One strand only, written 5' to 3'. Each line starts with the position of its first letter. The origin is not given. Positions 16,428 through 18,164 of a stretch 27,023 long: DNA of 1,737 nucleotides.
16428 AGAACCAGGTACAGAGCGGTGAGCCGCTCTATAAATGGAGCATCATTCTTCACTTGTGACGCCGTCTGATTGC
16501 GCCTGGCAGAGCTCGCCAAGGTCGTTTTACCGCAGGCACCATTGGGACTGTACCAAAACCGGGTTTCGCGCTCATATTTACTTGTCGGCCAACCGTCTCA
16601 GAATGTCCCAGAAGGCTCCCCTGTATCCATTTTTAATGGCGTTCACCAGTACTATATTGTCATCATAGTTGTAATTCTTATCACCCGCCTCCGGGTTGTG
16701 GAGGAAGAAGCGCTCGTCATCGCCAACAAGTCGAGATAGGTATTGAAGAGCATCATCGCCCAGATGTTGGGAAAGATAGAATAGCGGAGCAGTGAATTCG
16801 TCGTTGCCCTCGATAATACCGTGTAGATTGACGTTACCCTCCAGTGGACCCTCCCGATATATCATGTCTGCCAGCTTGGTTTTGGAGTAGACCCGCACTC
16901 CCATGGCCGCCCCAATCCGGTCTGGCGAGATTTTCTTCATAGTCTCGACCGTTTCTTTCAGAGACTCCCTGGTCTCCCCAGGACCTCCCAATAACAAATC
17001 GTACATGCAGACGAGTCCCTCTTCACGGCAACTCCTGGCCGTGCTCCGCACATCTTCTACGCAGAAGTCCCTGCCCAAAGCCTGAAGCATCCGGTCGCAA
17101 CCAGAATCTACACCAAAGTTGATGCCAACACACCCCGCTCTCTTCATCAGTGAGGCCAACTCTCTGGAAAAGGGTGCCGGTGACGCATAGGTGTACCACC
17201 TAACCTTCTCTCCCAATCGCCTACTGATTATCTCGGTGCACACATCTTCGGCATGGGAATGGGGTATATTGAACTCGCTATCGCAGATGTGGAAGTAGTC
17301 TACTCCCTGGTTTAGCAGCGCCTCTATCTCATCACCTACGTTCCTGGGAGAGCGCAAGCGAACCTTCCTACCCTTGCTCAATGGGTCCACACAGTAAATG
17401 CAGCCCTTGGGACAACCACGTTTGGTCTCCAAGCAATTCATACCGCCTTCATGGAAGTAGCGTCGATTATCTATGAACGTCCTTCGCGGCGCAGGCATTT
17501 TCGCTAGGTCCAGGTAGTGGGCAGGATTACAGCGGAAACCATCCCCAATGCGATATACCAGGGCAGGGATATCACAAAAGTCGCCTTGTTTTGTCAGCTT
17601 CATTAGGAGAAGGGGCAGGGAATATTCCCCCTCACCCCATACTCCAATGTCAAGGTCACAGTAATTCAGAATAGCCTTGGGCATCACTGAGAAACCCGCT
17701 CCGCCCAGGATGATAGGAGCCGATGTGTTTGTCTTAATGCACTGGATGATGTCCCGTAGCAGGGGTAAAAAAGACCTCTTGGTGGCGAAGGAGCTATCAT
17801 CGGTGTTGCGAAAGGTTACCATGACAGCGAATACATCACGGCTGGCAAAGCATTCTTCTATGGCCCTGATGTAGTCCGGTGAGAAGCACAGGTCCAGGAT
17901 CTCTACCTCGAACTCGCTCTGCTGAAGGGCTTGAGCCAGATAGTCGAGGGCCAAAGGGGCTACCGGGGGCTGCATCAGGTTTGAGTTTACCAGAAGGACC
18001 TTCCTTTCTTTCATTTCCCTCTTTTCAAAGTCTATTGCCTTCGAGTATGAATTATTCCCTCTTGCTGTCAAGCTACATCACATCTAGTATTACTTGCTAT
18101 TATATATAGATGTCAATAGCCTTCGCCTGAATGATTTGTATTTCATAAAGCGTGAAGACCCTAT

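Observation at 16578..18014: Orphan TsrM-like B12 radical SAM methylase in an aromatic-catabolism neighbourhood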

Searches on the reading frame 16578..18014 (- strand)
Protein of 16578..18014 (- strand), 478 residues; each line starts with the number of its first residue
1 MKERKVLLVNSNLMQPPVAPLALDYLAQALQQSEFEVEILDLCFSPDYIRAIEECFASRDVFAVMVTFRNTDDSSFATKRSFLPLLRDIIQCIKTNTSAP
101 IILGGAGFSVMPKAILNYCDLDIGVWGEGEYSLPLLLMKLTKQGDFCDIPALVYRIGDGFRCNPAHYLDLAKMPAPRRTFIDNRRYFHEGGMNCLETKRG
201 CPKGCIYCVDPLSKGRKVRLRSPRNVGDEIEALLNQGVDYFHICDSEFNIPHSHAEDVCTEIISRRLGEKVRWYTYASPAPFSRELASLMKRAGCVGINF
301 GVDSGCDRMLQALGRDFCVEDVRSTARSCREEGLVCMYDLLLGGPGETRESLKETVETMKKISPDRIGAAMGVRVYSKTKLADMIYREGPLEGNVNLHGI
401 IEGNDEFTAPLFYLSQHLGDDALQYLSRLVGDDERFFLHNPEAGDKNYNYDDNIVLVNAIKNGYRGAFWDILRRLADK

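Call 4: search_protein_families(library=pfam, proteins=[window:16578-18014:-], max_evalue=0.01)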
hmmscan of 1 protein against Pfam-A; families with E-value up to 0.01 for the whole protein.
window:16578-18014:- (478 aa): 2 families
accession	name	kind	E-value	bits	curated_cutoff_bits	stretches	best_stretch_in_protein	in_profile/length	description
PF04055.27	Radical_SAM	-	5.6e-21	75.8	29.5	1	197-358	3-165/166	Radical SAM superfamily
PF02310.24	B12-binding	-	4.3e-12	46.4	32.1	1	18-136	12-120/121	B12 binding domain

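Call 5: search_protein_families(library=ncbifam, proteins=[window:16578-18014:-], max_evalue=0.01)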
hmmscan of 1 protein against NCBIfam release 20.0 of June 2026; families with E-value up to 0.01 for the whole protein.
window:16578-18014:- (478 aa): 36 families (the best 25 are shown)
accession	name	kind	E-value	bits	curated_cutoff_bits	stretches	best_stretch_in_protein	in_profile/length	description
TIGR04428.1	B12_rSAM_trp_MT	equivalog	2.4e-84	283.7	500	2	181-434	205-466/558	tryptophan 2-C-methyltransferase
TIGR04072.2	rSAM_ladder_B12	equivalog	1.1e-77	261.6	360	1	5-472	1-441/443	lipid biosynthesis B12-binding/radical SAM protein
TIGR04385.1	B12_rSAM_cofa1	equivalog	2.9e-49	168.5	450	1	15-362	15-364/438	B12 lower ligand biosynthesis radical SAM protein BzaD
TIGR04479.1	bcpD_PhpK_rSAM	subfamily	2.5e-29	102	600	1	120-365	170-412/504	PhpK family radical SAM P-methyltransferase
TIGR04013.1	B12_SAM_MJ_1487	hypoth_equivalog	1.1e-28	100.2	251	2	86-233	59-192/382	TIGR04013 family B12-binding domain/radical SAM domain-containing protein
TIGR04014.1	B12_SAM_MJ_0865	equivalog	2.1e-25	89.4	360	1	77-385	48-358/434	methyl-coenzyme M reductase glutamine C-methyltransferase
NF033070.1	rSAM_AprD4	equivalog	1.4e-24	86.8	500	1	162-395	162-400/456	AprD4 family radical SAM diol-dehydratase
TIGR03471.1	HpnJ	equivalog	2.2e-24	86.2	577.6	1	194-398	199-400/472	hopanoid biosynthesis associated radical SAM protein HpnJ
TIGR02026.1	BchE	equivalog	6.4e-21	74.8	481.35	1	98-371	92-374/497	magnesium-protoporphyrin IX monomethyl ester anaerobic oxidative cyclase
NF050148.1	rSAM_ApyD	equivalog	8.5e-20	70.7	750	1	81-359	86-363/645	RiPP biosynthesis radical SAM protein ApyD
TIGR04295.1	B12_rSAM_oligo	hypoth_equivalog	1.2e-17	63.7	400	1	17-315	22-314/422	TIGR04295 family B12-binding domain-containing radical SAM protein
TIGR04367.1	HpnR_B12_rSAM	equivalog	5.7e-17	61.4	650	1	19-270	21-261/490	hopanoid C-3 methylase HpnR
NF045585.1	rSAM_slr0320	equivalog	8.4e-17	60.8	775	1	186-334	228-379/511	photosystem II high light acclimation radical SAM protein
TIGR00089.1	TIGR00089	subfamily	2.4e-14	53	251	1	192-370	140-326/429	MiaB/RimO family radical SAM methylthiotransferase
NF033712.0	B12_rSAM_KedN5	subfamily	5.2e-14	51.4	700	1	95-354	88-362/624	KedN5 family methylcobalamin-dependent radical SAM C-methyltransferase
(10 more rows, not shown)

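Call 6: search_solved_structures(query=window:16578-18014:-, max_evalue=1, show_alignments=3)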
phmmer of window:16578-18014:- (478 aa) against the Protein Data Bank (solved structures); distinct sequences matched with E-value up to 1: 14.
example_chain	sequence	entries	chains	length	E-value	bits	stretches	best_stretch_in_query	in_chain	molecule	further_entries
6wte_A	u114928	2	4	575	1.4e-66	228.6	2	176-382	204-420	B12-binding domain-containing protein | Tryptophan-C2-methyltransferase containing B12-binding domain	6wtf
6fd2_B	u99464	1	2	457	2.7e-17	66.1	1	163-397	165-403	Putative apramycin biosynthetic oxidoreductase 4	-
9ccb_A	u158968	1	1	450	1.6e-15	60.2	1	87-365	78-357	Radical SAM core domain-containing protein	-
2qgq_A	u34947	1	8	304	2.6e-10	43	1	198-370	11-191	Protein TM_1862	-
4jc0_A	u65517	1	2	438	4.1e-10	42.4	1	195-370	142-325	Ribosomal protein S12 methylthiotransferase RimO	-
9n1b_A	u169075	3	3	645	3e-05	26.3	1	126-359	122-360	Radical SAM protein | Radical SAM enzyme CysS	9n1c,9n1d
7kdx_A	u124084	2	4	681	4.9e-05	25.6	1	119-356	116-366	Methyltransferase TokK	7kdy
7mjv_A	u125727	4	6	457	0.0053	18.9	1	196-353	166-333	tRNA-2-methylthio-N(6)-dimethylallyladenosine synthase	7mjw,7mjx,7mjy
7mjz_A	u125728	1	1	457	0.0054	18.9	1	196-355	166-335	tRNA-2-methylthio-N(6)-dimethylallyladenosine synthase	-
5cm8_B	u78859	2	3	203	0.044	15.9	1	30-126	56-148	Ras-related protein Ral-a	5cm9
6iad_A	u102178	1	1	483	0.12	14.4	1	285-356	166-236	Histone acetyltransferase, ELP3 family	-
6iaz_A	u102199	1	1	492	0.13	14.4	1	285-356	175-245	Histone acetyltransferase, ELP3 family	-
6ia8_A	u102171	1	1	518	0.13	14.3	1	285-356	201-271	Histone acetyltransferase, ELP3 family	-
8gaa_A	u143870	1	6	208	0.35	12.9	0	329-370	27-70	C6HR1_4r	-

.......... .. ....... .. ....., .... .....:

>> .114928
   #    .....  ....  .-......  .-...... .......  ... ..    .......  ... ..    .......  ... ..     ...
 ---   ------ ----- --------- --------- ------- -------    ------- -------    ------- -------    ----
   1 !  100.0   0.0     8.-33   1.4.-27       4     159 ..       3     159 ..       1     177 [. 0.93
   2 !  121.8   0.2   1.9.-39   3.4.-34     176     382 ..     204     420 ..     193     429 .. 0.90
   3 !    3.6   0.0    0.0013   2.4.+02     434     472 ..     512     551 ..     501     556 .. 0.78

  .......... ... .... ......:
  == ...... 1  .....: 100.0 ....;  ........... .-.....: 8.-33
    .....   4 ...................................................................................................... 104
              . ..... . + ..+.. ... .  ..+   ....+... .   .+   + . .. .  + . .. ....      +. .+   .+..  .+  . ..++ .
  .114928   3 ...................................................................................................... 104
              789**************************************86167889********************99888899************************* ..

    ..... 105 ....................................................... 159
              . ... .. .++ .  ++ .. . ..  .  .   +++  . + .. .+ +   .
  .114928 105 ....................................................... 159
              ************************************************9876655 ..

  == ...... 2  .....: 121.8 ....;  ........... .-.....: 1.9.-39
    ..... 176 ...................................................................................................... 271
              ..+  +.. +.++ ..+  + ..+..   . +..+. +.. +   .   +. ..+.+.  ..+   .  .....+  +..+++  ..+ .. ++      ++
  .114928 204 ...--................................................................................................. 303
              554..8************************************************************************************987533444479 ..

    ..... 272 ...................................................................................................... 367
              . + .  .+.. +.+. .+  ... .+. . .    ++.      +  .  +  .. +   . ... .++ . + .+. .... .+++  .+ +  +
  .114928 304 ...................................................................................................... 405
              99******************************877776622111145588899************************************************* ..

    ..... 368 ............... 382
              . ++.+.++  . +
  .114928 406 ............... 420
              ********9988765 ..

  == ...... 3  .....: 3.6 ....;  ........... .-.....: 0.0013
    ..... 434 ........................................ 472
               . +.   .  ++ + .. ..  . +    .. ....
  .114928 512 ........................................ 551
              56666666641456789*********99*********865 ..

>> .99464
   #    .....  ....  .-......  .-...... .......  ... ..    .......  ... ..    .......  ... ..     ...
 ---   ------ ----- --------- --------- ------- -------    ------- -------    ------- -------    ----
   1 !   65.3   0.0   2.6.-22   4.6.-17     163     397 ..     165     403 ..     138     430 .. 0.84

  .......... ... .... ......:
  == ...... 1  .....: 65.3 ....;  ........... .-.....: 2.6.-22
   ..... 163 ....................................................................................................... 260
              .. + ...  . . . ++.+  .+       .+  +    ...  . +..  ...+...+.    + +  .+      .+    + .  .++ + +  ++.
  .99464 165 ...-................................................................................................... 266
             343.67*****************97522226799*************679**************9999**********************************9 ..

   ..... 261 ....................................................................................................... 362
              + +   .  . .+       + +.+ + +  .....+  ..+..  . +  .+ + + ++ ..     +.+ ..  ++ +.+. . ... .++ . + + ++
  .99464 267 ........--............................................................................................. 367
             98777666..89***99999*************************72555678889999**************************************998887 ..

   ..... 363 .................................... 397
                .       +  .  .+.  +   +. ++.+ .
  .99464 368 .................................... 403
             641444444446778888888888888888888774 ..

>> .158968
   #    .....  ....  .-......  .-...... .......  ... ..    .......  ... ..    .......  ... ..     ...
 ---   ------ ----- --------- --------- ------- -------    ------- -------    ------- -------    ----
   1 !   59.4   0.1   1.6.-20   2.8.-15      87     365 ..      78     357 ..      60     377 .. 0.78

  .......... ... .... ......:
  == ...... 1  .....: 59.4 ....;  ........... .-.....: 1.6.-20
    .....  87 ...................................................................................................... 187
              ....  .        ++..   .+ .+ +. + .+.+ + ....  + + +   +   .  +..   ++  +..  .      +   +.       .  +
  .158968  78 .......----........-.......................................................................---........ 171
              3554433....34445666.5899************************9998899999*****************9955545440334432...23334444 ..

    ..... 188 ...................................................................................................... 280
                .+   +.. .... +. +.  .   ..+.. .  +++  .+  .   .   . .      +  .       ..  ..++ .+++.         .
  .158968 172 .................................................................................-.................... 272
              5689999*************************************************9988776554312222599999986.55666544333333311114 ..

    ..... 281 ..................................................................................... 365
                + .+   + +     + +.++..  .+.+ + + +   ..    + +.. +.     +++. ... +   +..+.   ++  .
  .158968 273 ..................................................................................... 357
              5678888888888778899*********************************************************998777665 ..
